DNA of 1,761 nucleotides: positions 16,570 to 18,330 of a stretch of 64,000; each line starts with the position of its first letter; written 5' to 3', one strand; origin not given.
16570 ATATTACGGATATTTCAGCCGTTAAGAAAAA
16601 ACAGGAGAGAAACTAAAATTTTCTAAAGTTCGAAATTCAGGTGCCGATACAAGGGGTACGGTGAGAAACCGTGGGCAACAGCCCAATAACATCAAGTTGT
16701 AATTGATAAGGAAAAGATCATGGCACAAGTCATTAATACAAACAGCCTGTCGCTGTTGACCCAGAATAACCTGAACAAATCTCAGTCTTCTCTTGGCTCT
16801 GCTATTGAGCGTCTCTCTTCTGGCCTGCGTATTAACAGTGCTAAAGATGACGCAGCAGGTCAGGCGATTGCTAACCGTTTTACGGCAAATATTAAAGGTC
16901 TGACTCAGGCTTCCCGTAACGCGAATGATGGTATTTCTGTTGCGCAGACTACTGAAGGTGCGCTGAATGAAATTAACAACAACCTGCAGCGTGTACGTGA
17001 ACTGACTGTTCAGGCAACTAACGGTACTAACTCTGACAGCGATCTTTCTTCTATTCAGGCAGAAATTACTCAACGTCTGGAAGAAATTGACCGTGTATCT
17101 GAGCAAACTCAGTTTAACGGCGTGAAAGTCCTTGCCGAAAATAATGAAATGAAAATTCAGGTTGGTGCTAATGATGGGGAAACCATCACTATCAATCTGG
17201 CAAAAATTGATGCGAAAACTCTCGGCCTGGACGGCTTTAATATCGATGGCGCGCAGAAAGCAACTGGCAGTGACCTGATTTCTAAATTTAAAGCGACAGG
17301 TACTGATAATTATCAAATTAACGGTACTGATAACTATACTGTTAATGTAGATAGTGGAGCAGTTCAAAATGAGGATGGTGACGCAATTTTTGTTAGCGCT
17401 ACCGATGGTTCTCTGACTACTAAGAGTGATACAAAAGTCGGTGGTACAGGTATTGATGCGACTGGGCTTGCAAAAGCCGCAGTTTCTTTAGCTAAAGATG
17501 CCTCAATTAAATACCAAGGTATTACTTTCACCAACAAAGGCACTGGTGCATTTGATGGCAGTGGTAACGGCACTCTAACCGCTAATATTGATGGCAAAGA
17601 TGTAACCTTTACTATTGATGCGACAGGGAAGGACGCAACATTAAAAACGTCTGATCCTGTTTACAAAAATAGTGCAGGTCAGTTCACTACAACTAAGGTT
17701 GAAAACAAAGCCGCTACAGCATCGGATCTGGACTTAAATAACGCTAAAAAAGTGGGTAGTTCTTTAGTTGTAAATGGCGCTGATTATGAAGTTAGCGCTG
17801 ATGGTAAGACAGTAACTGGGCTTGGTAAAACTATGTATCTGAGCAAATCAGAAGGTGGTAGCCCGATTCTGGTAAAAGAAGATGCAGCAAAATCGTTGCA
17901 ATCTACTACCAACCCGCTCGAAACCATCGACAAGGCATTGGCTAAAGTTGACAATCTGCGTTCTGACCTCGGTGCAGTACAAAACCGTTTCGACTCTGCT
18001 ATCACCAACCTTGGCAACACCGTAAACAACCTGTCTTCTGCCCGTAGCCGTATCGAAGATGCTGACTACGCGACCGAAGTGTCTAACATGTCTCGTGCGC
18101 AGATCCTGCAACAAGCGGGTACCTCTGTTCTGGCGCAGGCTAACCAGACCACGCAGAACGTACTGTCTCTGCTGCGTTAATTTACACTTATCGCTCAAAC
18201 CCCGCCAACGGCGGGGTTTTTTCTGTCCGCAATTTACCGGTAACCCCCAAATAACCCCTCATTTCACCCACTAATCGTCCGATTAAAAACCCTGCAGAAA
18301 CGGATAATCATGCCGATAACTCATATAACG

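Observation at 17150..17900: Flagellin central hypervariable domain (H-antigen determinant)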

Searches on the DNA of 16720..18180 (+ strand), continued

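Call 30: search_dna_similar(query=L003:4001-4769:+, collection=ecoli_genomes, mode=near, max_rows=60)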
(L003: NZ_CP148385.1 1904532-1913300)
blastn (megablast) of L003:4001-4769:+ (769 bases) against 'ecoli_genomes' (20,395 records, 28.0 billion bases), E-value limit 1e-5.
Records with a match: 611; places in all: 618; records where one place covers at least 80% of the query: 170.
Genomes with a match: 611 of 5426; with a place that covers at least 80% of the query: 170. Places per genome that has any: lowest 1, median 1, highest 2. On chromosomes: 618 places; on plasmids: 0.
Best place of each record, by identity: >=99% 26; 90-95% 114; 80-90% 438; 60-80% 33.
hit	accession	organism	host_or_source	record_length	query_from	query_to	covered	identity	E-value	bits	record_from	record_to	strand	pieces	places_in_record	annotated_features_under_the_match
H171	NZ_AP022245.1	Escherichia coli strain WP8-S18-CRE-02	-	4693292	1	769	100%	100.0%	0e+0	1421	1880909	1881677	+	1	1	flagellin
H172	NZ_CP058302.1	Escherichia coli strain AH65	chicken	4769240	1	769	100%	100.0%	0e+0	1421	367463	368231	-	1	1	flagellin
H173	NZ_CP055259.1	Escherichia coli strain AH62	chicken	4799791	1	769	100%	100.0%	0e+0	1421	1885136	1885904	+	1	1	flagellin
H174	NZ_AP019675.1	Escherichia coli strain GSH8M-2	-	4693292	1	769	100%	100.0%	0e+0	1421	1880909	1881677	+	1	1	flagellin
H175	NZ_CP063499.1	Escherichia coli strain EH10-18-47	Homo sapiens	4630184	1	769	100%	100.0%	0e+0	1421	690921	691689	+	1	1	flagellin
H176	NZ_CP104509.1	Escherichia coli strain E2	Poultry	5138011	1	769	100%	100.0%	0e+0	1421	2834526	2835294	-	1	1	flagellin N-terminal helical domain-containing protein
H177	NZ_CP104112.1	Escherichia coli strain USDA-ARS-USMARC-51688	Bos taurus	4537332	1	769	100%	100.0%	0e+0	1421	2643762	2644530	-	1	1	flagellin N-terminal helical domain-containing protein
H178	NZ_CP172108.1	Escherichia coli strain QL57EC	swine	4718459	1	769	100%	100.0%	0e+0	1421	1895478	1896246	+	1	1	flagellin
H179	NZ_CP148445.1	Escherichia coli strain Z1323CEC0010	Chicken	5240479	1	769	100%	100.0%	0e+0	1421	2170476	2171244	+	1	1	flagellin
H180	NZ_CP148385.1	Escherichia coli strain Z1323HEC0011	Homo sapiens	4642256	1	769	100%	100.0%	0e+0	1421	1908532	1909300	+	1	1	flagellin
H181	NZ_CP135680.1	Escherichia coli strain TUM3755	missing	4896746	1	769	100%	100.0%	0e+0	1421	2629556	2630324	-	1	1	flagellin N-terminal helical domain-containing protein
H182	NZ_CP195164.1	Escherichia coli strain G47-1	Homo sapiens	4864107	1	769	100%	100.0%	0e+0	1421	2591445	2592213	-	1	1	flagellin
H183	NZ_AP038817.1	Escherichia coli strain TB4019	Gallus gallus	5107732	1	769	100%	100.0%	0e+0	1421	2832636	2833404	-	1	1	flagellin N-terminal helical domain-containing protein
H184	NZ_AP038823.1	Escherichia coli strain TB4328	Gallus gallus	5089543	1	769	100%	100.0%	0e+0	1421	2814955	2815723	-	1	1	flagellin N-terminal helical domain-containing protein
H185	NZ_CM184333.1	Escherichia coli strain ES7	Aquarana catesbeiana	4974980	1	769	100%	100.0%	0e+0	1421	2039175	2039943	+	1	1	flagellin N-terminal helical domain-containing protein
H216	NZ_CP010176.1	Escherichia coli strain H10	not applicable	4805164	1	769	100%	91.3%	0e+0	1050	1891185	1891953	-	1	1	flagellin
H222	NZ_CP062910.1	Escherichia coli O112ab:H8 strain Res13-Lact-EA06-22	Sus scrofa domesticus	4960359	1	769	100%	91.3%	0e+0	1050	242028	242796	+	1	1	flagellin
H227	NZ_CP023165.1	Escherichia coli O22:H8 strain RM10809-3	cattle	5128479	1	769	100%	91.3%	0e+0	1050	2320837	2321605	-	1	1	flagellin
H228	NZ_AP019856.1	Escherichia coli O8:H8 strain 16F5M1D1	Homo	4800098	1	769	100%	91.3%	0e+0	1050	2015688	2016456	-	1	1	flagellin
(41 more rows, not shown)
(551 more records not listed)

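Call 39: get_annotated_region(hit=H37, flank=8000)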
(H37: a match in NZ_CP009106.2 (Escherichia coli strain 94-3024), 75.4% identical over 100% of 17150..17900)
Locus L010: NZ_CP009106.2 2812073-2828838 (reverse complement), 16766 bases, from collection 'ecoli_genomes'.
description: Escherichia coli strain 94-3024 chromosome, complete genome
organism: Escherichia coli strain 94-3024 (NCBI taxid 562)
replicon: chromosome; assembly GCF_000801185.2
host: -; source: human stool; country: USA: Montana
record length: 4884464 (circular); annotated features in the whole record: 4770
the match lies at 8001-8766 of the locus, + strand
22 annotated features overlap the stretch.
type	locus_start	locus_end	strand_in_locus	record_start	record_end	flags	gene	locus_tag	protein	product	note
CDS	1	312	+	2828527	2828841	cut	fliE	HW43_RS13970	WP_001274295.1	flagellar hook-basal body complex protein FliE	-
CDS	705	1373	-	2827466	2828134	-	yedK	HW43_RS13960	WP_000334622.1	SOS response-associated peptidase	-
CDS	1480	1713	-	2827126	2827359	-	yedF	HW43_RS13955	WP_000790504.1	sulfurtransferase-like selenium metabolism protein YedF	-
CDS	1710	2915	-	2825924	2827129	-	yedE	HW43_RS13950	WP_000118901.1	selenium metabolism membrane protein YedE/FdhT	-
CDS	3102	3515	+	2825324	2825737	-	yedD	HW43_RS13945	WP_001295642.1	lipoprotein YedD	-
CDS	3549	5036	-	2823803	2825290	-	amyA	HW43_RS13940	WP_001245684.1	alpha-amylase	-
CDS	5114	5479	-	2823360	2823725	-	fliT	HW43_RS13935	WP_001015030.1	flagella biosynthesis regulatory protein FliT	-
CDS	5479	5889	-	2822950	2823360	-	fliS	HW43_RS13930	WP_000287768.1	flagellar export chaperone FliS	-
CDS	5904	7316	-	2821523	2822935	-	fliD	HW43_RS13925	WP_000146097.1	flagellar filament capping protein FliD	-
CDS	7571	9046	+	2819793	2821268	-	-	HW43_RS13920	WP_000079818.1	flagellin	-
CDS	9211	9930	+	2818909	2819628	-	fliA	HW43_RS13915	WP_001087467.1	RNA polymerase sigma factor FliA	-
CDS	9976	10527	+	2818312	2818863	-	fliZ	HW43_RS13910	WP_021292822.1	flagella biosynthesis regulatory protein FliZ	-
CDS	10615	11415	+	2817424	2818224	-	tcyJ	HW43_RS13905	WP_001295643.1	cystine ABC transporter substrate-binding protein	-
CDS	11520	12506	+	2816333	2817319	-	dcyD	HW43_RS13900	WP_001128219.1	D-cysteine desulfhydrase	-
CDS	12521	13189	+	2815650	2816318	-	tcyL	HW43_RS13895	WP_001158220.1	cystine ABC transporter permease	-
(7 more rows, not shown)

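Call 40: get_annotated_region(hit=H41, flank=8000)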
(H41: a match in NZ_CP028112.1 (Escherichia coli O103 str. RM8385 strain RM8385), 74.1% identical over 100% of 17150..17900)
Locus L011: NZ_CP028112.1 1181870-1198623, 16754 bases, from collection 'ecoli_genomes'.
description: Escherichia coli O103 str. RM8385 chromosome, complete genome
organism: Escherichia coli O103 str. RM8385 strain RM8385 (NCBI taxid 1055540)
replicon: chromosome; assembly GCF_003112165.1
host: Bos taurus; source: feces; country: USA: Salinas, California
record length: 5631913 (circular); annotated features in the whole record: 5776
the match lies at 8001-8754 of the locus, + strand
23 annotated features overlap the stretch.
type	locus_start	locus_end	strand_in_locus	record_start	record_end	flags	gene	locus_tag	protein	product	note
CDS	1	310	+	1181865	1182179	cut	fliE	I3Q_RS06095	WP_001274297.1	flagellar hook-basal body complex protein FliE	-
CDS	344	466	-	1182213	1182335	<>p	-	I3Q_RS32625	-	integrase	incomplete; partial in the middle of a contig; missing N-terminus and C-terminus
CDS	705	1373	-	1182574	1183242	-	yedK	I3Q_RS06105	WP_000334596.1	SOS response-associated peptidase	-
CDS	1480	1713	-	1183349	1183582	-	yedF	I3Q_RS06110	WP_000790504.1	sulfurtransferase-like selenium metabolism protein YedF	-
CDS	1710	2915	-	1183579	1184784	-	yedE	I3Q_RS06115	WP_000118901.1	selenium metabolism membrane protein YedE/FdhT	-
CDS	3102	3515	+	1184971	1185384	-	yedD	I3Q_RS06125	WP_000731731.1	lipoprotein YedD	-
CDS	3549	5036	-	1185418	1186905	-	amyA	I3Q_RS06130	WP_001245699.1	alpha-amylase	-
CDS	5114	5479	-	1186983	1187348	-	fliT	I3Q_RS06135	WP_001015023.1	flagella biosynthesis regulatory protein FliT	-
CDS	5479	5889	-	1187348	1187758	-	fliS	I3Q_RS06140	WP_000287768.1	flagellar export chaperone FliS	-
CDS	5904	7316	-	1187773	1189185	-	fliD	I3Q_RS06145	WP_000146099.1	flagellar filament capping protein FliD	-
CDS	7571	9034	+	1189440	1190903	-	-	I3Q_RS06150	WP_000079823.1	flagellin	-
CDS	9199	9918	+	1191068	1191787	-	fliA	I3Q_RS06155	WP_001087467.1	RNA polymerase sigma factor FliA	-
CDS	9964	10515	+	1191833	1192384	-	fliZ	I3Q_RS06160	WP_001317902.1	flagella biosynthesis regulatory protein FliZ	-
CDS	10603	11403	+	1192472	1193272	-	tcyJ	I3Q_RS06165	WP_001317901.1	cystine ABC transporter substrate-binding protein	-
CDS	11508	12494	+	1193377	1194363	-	dcyD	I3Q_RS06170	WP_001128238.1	D-cysteine desulfhydrase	-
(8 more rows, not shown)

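Call 41: get_annotated_region(hit=H7, flank=15000)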
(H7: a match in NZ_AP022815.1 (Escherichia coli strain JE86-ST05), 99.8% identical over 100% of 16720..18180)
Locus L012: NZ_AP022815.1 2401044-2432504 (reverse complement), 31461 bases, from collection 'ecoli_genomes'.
description: Escherichia coli strain JE86-ST05 chromosome, complete genome
organism: Escherichia coli strain JE86-ST05 (NCBI taxid 562)
replicon: chromosome; assembly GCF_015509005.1
host: Homo sapiens; source: -; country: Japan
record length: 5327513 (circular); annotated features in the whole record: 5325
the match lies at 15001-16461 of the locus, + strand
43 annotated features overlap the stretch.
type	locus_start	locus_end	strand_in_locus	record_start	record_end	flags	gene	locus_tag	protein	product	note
CDS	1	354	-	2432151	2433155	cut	fliM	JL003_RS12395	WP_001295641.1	flagellar motor switch protein FliM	-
CDS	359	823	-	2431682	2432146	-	fliL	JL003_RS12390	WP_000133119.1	flagellar basal body-associated protein FliL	-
CDS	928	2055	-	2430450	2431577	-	fliK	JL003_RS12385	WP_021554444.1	flagellar hook-length control protein FliK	-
CDS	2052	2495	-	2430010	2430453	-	fliJ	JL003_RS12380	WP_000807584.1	flagellar export protein FliJ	-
CDS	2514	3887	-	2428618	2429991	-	fliI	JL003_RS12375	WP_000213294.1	flagellar protein export ATPase FliI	-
CDS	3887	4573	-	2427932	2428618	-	fliH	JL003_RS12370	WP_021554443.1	flagellar assembly protein FliH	-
CDS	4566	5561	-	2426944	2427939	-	fliG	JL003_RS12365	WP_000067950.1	flagellar motor switch protein FliG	-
CDS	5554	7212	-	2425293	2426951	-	fliF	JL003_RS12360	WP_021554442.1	flagellar basal-body MS-ring/collar protein FliF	-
CDS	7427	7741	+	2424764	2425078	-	fliE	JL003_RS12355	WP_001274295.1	flagellar hook-basal body complex protein FliE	-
CDS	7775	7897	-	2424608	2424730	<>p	-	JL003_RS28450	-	integrase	incomplete; partial in the middle of a contig; missing N-terminus and C-terminus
CDS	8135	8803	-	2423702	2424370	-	yedK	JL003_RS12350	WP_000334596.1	SOS response-associated peptidase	-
CDS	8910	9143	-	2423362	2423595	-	yedF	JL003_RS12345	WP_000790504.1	sulfurtransferase-like selenium metabolism protein YedF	-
CDS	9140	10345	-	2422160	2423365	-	yedE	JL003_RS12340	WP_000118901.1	selenium metabolism membrane protein YedE/FdhT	-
CDS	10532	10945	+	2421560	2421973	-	yedD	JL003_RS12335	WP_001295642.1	lipoprotein YedD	-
CDS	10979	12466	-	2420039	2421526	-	amyA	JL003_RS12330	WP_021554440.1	alpha-amylase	-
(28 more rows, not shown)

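Call 42: get_annotated_region(hit=H10, flank=15000)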
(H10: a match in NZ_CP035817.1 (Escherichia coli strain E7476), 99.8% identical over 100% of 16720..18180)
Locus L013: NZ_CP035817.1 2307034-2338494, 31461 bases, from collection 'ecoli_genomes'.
description: Escherichia coli strain E7476 chromosome, complete genome
organism: Escherichia coli strain E7476 (NCBI taxid 562)
replicon: chromosome; assembly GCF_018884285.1
host: Homo sapiens; source: stool; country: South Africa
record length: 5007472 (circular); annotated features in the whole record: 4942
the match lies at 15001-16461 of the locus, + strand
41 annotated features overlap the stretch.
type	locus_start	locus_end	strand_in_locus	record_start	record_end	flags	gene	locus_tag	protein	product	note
CDS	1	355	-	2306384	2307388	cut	fliM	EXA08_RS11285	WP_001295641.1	flagellar motor switch protein FliM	-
CDS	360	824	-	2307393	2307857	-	fliL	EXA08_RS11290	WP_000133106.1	flagellar basal body-associated protein FliL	-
CDS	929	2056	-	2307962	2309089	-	fliK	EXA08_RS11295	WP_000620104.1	flagellar hook-length control protein FliK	-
CDS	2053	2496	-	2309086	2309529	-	fliJ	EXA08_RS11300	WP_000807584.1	flagellar export protein FliJ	-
CDS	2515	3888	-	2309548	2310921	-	fliI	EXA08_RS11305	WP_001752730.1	flagellar protein export ATPase FliI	-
CDS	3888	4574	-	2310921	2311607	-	fliH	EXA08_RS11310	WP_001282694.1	flagellar assembly protein FliH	-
CDS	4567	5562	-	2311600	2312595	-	fliG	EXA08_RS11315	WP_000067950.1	flagellar motor switch protein FliG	-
CDS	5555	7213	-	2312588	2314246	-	fliF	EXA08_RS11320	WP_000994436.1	flagellar basal-body MS-ring/collar protein FliF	-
CDS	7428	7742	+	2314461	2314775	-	fliE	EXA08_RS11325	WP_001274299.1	flagellar hook-basal body complex protein FliE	-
CDS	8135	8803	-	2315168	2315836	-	yedK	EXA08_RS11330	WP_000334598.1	SOS response-associated peptidase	-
CDS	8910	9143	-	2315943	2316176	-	yedF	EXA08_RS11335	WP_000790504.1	sulfurtransferase-like selenium metabolism protein YedF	-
CDS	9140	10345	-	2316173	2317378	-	yedE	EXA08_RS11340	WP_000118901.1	selenium metabolism membrane protein YedE/FdhT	-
CDS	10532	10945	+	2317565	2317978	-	yedD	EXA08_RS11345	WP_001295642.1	lipoprotein YedD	-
CDS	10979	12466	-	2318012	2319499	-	amyA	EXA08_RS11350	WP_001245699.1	alpha-amylase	-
CDS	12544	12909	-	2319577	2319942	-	fliT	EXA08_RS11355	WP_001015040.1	flagella biosynthesis regulatory protein FliT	-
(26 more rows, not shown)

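Call 43: get_annotated_region(hit=H24, flank=15000)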
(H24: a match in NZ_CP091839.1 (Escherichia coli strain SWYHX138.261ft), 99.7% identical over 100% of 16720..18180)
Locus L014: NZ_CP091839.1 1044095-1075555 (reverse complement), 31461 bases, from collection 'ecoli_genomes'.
description: Escherichia coli strain SWYHX138.261ft chromosome, complete genome
organism: Escherichia coli strain SWYHX138.261ft (NCBI taxid 562)
replicon: chromosome; assembly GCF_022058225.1
host: Equus ferus caballus (Thoroughbred); source: feces; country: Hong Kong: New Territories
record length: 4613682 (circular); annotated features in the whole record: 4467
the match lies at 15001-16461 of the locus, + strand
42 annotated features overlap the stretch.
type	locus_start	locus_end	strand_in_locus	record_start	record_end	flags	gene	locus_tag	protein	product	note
CDS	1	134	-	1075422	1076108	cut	fliH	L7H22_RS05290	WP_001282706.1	flagellar assembly protein FliH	-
CDS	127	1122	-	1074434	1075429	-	fliG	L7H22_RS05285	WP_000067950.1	flagellar motor switch protein FliG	-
CDS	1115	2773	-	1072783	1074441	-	fliF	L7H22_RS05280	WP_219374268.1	flagellar basal-body MS-ring/collar protein FliF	-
CDS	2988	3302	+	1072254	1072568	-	fliE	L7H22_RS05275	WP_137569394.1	flagellar hook-basal body complex protein FliE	-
CDS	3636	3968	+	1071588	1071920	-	emrE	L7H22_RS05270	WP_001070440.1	multidrug efflux SMR transporter EmrE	-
CDS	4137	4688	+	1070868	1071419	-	ybcL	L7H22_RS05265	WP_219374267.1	kinase inhibitor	-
CDS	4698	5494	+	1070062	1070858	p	ybcM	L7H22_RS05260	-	helix-turn-helix transcriptional regulator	frameshifted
CDS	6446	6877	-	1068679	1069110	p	tnpA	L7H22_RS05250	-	IS200/IS605 family transposase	internal stop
CDS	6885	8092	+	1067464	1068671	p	-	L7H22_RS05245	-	RNA-guided endonuclease InsQ/TnpB family protein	frameshifted; internal stop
CDS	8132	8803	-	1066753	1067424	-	yedK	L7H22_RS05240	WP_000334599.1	SOS response-associated peptidase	-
CDS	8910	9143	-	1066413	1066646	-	yedF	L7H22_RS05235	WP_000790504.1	sulfurtransferase-like selenium metabolism protein YedF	-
CDS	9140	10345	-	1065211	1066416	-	yedE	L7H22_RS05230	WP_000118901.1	selenium metabolism membrane protein YedE/FdhT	-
CDS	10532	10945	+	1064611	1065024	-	yedD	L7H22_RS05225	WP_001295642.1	lipoprotein YedD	-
CDS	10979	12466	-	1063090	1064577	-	amyA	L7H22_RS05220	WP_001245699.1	alpha-amylase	-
CDS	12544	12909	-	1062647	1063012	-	fliT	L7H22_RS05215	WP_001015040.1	flagella biosynthesis regulatory protein FliT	-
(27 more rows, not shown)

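Call 44: get_annotated_region(hit=H17, flank=15000)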
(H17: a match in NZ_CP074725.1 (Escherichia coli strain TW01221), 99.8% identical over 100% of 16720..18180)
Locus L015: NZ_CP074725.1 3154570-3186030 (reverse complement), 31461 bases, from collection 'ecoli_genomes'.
description: Escherichia coli strain TW01221 chromosome, complete genome
organism: Escherichia coli strain TW01221 (NCBI taxid 562)
replicon: chromosome; assembly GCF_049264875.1
host: Homo sapiens; source: missing; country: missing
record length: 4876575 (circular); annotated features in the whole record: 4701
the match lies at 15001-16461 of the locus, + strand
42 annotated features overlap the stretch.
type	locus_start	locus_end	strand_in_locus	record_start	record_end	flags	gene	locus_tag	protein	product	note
CDS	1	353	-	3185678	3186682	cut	fliM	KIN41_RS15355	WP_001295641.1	flagellar motor switch protein FliM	-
CDS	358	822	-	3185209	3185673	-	fliL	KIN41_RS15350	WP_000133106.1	flagellar basal body-associated protein FliL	-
CDS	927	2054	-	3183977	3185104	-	fliK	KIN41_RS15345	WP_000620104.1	flagellar hook-length control protein FliK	-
CDS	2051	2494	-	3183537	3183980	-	fliJ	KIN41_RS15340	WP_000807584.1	flagellar export protein FliJ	-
CDS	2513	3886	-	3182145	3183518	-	fliI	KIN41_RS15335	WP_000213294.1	flagellar protein export ATPase FliI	-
CDS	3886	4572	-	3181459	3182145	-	fliH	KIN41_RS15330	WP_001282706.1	flagellar assembly protein FliH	-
CDS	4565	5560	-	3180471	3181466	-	fliG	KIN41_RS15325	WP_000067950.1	flagellar motor switch protein FliG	-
CDS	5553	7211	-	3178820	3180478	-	fliF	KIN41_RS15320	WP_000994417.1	flagellar basal-body MS-ring/collar protein FliF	-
CDS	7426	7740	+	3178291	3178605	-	fliE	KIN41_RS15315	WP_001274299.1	flagellar hook-basal body complex protein FliE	-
CDS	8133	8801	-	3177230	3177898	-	yedK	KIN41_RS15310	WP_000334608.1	SOS response-associated peptidase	-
CDS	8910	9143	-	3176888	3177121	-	yedF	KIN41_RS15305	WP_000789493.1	sulfurtransferase-like selenium metabolism protein YedF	-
CDS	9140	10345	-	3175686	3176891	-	yedE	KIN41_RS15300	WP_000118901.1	selenium metabolism membrane protein YedE/FdhT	-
CDS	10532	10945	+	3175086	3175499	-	yedD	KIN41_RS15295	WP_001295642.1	lipoprotein YedD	-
CDS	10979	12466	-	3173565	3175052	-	amyA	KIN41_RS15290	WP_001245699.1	alpha-amylase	-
CDS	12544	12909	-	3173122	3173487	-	fliT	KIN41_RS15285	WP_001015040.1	flagella biosynthesis regulatory protein FliT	-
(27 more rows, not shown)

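Call 45: get_annotated_region(hit=H2, flank=15000)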
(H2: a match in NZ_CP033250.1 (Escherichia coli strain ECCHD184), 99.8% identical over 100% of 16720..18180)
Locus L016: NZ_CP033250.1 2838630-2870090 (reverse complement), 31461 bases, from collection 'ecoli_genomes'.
description: Escherichia coli strain ECCHD184 chromosome, complete genome
organism: Escherichia coli strain ECCHD184 (NCBI taxid 562)
replicon: chromosome; assembly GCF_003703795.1
host: chicken; source: stool; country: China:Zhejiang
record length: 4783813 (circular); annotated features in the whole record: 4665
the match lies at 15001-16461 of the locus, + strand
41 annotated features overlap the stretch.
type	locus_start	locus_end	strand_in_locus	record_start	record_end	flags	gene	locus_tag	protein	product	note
CDS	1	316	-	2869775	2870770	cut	fliG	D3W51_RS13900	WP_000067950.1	flagellar motor switch protein FliG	-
CDS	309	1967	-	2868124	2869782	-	fliF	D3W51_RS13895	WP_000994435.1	flagellar basal-body MS-ring/collar protein FliF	-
CDS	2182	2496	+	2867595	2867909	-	fliE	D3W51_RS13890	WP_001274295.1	flagellar hook-basal body complex protein FliE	-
CDS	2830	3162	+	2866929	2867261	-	emrE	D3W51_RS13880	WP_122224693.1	multidrug efflux SMR transporter EmrE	-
CDS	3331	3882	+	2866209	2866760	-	ybcL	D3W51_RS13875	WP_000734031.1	Raf kinase inhibitor-like protein YbcL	-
CDS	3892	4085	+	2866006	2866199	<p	-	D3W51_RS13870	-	AraC family transcriptional regulator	frameshifted; incomplete; partial in the middle of a contig; missing C-terminus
CDS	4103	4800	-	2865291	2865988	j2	-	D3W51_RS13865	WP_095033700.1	IS1-like element IS1B family transposase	programmed frameshift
CDS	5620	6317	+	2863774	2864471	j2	-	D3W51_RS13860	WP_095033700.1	IS1-like element IS1B family transposase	programmed frameshift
CDS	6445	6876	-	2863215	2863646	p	tnpA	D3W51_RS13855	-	IS200/IS605 family transposase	internal stop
CDS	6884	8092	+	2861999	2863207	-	-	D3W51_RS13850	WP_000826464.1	RNA-guided endonuclease InsQ/TnpB family protein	-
CDS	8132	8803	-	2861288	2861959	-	yedK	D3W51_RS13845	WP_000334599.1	SOS response-associated peptidase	-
CDS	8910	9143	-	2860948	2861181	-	yedF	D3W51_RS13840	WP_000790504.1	sulfurtransferase-like selenium metabolism protein YedF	-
CDS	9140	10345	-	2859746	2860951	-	yedE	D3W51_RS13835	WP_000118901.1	selenium metabolism membrane protein YedE/FdhT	-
CDS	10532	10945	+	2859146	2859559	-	yedD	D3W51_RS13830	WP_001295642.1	lipoprotein YedD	-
CDS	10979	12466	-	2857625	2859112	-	amyA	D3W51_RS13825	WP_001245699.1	alpha-amylase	-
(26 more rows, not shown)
